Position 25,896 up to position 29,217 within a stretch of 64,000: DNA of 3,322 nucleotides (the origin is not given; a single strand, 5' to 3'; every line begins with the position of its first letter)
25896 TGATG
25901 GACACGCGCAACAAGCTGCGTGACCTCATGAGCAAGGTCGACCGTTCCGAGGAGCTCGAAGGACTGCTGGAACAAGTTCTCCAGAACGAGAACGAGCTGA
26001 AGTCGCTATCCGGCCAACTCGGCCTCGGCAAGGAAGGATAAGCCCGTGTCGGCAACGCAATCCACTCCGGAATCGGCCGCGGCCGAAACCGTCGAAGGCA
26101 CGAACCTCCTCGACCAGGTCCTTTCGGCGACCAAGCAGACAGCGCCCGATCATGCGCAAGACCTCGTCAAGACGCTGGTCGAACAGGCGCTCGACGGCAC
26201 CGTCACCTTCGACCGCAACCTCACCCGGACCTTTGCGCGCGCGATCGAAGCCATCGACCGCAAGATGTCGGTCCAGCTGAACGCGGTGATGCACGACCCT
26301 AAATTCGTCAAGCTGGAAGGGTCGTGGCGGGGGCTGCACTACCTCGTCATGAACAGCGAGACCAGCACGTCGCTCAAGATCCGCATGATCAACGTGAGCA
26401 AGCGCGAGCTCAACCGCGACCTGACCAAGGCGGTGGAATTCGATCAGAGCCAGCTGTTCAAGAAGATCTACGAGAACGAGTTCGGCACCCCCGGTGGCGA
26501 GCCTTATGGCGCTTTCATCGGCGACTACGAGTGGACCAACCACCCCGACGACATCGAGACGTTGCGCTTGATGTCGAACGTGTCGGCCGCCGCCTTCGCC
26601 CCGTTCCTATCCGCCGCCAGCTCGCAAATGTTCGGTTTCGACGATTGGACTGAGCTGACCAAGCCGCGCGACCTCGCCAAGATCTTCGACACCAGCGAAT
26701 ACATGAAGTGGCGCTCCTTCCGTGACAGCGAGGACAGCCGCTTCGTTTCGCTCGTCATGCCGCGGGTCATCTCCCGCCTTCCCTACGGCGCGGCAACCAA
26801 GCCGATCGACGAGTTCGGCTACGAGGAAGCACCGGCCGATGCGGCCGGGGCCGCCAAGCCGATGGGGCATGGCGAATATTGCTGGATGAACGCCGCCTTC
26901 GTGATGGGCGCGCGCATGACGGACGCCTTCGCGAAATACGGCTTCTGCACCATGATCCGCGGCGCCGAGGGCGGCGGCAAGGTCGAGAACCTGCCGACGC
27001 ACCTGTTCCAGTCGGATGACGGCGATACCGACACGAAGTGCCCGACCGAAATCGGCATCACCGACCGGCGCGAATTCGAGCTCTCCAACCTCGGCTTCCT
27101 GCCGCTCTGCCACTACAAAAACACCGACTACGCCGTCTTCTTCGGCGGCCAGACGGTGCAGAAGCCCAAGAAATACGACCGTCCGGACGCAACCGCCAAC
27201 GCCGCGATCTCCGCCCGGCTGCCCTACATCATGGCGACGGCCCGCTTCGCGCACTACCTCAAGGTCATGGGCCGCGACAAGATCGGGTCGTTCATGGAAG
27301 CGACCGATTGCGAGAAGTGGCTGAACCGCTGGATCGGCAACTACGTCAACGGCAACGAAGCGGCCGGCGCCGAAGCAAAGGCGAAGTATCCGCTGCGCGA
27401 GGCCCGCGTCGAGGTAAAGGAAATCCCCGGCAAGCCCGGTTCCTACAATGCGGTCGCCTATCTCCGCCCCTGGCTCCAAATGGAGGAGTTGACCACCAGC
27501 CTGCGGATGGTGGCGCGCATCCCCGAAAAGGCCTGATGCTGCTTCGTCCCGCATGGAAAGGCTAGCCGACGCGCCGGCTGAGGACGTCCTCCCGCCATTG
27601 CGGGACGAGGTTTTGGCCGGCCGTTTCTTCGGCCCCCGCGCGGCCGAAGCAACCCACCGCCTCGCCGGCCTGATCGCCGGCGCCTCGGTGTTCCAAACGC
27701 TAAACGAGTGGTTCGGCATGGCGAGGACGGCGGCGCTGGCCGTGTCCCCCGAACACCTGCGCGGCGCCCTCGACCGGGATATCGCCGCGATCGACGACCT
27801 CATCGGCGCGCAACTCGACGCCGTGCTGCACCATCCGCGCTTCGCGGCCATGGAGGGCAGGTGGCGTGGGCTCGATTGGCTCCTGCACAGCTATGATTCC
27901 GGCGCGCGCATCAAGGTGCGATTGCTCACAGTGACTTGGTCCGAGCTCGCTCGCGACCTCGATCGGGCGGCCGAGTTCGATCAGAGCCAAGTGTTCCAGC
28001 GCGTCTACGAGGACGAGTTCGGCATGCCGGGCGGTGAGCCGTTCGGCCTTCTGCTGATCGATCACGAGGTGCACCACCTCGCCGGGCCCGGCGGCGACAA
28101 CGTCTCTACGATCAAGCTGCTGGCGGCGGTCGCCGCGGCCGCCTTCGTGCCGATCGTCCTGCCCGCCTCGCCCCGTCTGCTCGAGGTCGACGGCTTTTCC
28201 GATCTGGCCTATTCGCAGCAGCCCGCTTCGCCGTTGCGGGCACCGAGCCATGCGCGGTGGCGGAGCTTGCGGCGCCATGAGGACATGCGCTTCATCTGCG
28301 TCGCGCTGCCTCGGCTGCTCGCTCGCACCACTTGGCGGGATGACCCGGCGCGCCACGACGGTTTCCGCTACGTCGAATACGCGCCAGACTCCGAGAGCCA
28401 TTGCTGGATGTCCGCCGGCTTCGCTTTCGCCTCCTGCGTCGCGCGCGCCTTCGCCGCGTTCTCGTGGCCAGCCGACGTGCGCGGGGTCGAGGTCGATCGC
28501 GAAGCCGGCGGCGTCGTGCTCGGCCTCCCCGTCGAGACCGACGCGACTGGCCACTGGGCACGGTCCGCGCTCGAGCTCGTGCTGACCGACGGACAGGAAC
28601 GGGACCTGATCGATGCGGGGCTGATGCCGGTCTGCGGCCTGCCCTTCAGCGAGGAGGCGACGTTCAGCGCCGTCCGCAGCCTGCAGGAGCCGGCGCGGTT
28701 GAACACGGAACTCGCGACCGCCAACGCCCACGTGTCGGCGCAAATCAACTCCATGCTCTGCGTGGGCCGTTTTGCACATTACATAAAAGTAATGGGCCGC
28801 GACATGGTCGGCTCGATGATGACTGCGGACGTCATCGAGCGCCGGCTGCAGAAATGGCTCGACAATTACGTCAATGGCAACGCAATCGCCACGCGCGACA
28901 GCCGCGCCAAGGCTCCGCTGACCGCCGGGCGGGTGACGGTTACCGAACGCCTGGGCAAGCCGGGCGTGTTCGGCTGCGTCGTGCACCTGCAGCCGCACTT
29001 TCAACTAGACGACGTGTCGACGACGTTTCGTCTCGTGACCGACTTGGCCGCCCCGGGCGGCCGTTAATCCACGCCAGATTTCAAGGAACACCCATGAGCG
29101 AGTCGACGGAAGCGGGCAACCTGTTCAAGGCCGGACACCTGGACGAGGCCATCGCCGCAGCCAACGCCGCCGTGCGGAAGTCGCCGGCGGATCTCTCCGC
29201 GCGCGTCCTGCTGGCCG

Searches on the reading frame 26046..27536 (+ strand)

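Call 16: search_protein_families(library=pfam, proteins=[window:26046-27536:+], max_evalue=0.001)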
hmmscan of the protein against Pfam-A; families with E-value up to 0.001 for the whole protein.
window:26046-27536:+ (496 aa): 2 families
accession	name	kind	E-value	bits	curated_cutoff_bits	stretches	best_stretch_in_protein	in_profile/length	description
PF05943.17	VipB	-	5e-133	443.2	27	1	65-372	2-301/301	EvpB/VC_A0108, tail sheath N-terminal domain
PF18945.5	VipB_2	-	6.3e-47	158.9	27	1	382-492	2-112/112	EvpB/VC_A0108, tail sheath gpW/gp25-like domain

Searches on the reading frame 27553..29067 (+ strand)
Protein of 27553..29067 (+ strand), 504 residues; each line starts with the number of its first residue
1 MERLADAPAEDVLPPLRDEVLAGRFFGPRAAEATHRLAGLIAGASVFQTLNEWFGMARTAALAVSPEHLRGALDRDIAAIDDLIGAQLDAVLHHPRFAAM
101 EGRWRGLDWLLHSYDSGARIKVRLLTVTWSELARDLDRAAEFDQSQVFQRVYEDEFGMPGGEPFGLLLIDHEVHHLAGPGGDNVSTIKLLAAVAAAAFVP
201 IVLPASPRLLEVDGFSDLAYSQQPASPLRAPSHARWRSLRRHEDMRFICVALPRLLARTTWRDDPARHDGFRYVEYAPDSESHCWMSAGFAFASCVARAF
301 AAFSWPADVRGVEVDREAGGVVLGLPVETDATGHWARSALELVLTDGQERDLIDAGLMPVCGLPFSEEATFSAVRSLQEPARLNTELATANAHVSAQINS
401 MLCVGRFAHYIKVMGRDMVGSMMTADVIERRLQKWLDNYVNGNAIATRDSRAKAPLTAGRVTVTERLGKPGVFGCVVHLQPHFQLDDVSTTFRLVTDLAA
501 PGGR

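Call 16: search_protein_families(library=pfam, proteins=[window:27553-29067:+], max_evalue=0.001)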
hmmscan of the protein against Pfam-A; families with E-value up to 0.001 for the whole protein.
window:27553-29067:+ (504 aa): 2 families
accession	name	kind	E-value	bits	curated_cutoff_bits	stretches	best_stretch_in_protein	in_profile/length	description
PF05943.17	VipB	-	5e-89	298.8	27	1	74-378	1-301/301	EvpB/VC_A0108, tail sheath N-terminal domain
PF18945.5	VipB_2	-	5.5e-38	130.1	27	1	388-498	2-112/112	EvpB/VC_A0108, tail sheath gpW/gp25-like domain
